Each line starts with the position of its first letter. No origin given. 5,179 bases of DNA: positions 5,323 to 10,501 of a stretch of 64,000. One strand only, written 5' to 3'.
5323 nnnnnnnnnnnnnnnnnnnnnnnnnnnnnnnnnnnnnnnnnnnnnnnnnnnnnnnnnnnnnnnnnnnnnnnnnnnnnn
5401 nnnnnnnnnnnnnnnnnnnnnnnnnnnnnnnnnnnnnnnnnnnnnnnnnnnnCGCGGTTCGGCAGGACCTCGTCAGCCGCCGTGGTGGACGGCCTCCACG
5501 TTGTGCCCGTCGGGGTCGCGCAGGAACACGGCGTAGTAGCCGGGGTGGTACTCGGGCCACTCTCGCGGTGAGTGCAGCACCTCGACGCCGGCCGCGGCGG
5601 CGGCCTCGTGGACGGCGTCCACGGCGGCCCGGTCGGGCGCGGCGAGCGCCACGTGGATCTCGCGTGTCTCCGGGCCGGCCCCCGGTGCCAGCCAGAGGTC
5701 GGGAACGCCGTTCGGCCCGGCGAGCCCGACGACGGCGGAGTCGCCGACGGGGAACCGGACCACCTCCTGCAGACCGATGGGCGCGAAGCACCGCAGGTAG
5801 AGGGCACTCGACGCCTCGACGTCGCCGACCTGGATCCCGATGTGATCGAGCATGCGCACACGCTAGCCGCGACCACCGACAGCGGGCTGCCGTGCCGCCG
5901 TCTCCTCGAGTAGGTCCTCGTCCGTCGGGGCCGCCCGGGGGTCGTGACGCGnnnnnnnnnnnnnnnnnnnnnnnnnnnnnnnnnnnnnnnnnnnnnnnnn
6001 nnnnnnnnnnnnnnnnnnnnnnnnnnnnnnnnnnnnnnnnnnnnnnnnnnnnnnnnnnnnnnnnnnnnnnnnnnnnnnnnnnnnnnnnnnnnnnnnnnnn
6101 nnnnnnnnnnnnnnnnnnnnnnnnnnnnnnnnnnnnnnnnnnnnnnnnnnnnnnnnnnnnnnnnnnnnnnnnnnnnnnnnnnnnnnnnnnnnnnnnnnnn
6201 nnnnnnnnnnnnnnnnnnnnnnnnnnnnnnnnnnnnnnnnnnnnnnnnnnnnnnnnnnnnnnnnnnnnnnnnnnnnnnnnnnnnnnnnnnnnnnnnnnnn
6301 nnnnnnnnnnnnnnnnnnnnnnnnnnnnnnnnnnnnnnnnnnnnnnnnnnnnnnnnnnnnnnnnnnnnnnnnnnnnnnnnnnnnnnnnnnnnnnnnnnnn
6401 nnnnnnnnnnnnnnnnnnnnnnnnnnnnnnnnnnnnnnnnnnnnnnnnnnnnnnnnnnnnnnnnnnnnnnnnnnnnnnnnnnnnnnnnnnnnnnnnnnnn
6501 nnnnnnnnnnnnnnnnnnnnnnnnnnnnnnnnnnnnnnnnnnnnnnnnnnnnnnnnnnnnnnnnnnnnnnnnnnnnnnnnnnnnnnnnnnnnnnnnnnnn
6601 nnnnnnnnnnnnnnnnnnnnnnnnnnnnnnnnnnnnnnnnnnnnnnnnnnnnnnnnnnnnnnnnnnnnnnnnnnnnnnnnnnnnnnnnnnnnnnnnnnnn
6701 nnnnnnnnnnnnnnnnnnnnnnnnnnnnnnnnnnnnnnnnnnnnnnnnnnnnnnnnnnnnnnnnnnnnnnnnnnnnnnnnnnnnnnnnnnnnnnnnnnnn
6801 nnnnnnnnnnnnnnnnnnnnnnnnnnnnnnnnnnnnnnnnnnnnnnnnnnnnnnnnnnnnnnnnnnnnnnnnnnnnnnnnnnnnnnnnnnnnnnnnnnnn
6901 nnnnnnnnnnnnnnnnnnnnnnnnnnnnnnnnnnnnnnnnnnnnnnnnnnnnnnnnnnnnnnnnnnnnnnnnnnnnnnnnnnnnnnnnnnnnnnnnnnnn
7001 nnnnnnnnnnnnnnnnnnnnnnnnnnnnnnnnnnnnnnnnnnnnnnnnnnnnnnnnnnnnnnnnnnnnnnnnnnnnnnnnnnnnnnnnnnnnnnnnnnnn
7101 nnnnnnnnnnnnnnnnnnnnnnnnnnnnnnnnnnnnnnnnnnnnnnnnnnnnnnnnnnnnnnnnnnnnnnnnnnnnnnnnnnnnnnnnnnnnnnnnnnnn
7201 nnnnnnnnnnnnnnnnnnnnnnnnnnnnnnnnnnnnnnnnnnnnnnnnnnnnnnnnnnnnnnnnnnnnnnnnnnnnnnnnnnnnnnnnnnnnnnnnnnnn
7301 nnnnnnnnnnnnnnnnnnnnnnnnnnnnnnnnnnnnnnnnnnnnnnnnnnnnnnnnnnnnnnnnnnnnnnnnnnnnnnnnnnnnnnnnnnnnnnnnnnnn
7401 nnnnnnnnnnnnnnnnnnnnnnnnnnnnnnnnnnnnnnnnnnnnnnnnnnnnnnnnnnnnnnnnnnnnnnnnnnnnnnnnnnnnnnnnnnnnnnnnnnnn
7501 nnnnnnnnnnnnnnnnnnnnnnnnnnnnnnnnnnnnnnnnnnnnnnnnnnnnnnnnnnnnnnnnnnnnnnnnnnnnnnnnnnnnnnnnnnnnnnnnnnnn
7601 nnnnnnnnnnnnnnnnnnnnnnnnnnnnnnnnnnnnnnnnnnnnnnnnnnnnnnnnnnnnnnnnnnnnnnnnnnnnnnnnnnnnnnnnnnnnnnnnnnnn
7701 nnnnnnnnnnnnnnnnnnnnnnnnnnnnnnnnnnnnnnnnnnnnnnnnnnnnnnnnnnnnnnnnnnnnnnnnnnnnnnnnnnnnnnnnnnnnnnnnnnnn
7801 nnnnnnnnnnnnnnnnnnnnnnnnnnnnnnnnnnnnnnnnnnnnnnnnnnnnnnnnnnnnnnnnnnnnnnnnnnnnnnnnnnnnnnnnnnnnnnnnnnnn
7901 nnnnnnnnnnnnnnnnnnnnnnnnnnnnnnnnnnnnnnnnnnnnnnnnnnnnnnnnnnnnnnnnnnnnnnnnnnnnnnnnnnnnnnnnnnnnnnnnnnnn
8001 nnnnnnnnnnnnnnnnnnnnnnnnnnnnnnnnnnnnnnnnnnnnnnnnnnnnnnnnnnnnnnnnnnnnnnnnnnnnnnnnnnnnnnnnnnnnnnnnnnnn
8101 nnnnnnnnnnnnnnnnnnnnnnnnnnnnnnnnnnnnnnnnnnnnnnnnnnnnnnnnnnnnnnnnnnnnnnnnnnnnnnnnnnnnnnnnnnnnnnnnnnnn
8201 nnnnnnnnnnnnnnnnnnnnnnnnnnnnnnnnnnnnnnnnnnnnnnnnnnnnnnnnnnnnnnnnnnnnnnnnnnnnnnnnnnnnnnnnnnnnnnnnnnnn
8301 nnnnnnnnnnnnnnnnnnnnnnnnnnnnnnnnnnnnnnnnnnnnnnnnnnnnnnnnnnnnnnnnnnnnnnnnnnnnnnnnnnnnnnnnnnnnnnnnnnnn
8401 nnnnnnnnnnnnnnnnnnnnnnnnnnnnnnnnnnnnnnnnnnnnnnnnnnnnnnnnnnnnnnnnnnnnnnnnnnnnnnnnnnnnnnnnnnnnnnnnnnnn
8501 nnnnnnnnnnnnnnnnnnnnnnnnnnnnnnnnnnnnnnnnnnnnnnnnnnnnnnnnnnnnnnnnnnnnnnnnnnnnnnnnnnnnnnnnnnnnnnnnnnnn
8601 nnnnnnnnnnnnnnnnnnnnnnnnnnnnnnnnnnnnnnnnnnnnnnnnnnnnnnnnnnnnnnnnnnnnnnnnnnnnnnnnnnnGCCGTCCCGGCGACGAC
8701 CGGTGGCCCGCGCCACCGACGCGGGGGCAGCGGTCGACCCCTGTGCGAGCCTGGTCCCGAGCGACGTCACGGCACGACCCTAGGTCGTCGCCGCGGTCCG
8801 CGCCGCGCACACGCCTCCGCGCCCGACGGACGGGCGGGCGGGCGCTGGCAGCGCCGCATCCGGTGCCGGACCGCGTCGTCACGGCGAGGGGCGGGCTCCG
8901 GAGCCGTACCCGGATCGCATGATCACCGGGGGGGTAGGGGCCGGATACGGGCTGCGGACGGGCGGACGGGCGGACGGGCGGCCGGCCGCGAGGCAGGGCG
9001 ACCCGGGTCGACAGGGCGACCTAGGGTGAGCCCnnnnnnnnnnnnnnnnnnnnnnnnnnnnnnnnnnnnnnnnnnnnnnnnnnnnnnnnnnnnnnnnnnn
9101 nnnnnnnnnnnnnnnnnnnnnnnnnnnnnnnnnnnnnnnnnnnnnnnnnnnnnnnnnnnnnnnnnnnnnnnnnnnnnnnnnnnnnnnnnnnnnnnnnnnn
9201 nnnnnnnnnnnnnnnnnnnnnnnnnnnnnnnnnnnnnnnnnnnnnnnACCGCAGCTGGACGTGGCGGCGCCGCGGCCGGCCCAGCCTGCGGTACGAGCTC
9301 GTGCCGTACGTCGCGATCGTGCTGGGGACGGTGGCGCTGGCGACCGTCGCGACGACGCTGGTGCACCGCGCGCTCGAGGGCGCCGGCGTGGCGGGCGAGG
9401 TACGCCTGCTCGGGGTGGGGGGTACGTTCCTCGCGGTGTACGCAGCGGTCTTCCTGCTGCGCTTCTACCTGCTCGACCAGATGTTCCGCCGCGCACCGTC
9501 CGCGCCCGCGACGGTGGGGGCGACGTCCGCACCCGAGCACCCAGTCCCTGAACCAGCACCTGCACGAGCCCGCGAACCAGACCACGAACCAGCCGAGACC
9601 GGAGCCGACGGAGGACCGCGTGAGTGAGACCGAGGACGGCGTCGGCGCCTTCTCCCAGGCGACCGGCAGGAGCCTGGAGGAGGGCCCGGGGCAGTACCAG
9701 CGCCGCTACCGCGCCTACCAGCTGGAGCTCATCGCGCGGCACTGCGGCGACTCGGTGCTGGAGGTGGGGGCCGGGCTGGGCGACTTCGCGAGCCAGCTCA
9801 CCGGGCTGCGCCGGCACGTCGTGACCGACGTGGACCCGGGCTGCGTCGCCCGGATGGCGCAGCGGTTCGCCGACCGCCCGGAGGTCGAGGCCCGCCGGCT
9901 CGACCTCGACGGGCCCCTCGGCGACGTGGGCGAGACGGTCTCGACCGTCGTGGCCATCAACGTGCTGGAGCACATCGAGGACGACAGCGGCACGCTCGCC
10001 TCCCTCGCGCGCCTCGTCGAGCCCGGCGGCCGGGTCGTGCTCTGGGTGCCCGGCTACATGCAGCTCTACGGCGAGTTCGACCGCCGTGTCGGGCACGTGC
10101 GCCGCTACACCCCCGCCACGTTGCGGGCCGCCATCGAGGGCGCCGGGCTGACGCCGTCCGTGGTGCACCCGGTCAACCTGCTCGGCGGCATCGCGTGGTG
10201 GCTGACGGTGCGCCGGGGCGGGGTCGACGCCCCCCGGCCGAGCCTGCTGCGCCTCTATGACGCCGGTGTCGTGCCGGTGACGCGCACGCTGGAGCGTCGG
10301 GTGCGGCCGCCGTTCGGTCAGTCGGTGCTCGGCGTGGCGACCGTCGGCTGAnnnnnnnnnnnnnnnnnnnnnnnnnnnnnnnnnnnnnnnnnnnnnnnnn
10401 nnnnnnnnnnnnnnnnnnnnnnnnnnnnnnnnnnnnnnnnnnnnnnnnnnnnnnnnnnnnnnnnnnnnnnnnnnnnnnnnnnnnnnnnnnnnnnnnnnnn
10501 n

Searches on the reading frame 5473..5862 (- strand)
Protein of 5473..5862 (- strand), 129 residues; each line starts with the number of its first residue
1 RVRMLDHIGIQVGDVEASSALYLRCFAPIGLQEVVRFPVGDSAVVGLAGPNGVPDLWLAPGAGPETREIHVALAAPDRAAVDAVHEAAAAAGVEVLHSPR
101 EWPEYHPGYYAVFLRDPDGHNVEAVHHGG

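Call 50: search_protein_families(library=pfam, proteins=[window:5473-5862:-], max_evalue=0.001)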
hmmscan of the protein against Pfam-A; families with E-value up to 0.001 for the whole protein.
window:5473-5862:- (129 aa): 2 families
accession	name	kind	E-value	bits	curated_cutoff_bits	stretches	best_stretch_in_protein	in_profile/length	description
PF00903.31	Glyoxalase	-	9.7e-11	42.6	20.6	1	5-123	2-120/121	Glyoxalase/Bleomycin resistance protein/Dioxygenase superfamily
PF18029.7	Glyoxalase_6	-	7.3e-05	23.8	23.6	1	48-122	38-103/106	Glyoxalase-like domain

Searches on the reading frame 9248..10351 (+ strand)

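Call 50: search_protein_families(library=pfam, proteins=[window:9248-10351:+], max_evalue=0.001)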
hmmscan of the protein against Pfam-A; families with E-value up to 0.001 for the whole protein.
window:9248-10351:+ (367 aa): 4 families
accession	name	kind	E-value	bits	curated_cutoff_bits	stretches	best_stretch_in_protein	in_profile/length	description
PF13489.12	Methyltransf_23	-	3.9e-12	46.6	27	1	160-302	15-160/164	Methyltransferase domain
PF08242.18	Methyltransf_12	-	2.1e-11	44.8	30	1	171-263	1-98/98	Methyltransferase domain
PF08241.18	Methyltransf_11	-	2.2e-09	38.3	21.2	1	171-265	1-95/95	Methyltransferase domain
PF13649.12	Methyltransf_25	-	1.9e-08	35.3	27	1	170-261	1-97/97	Methyltransferase domain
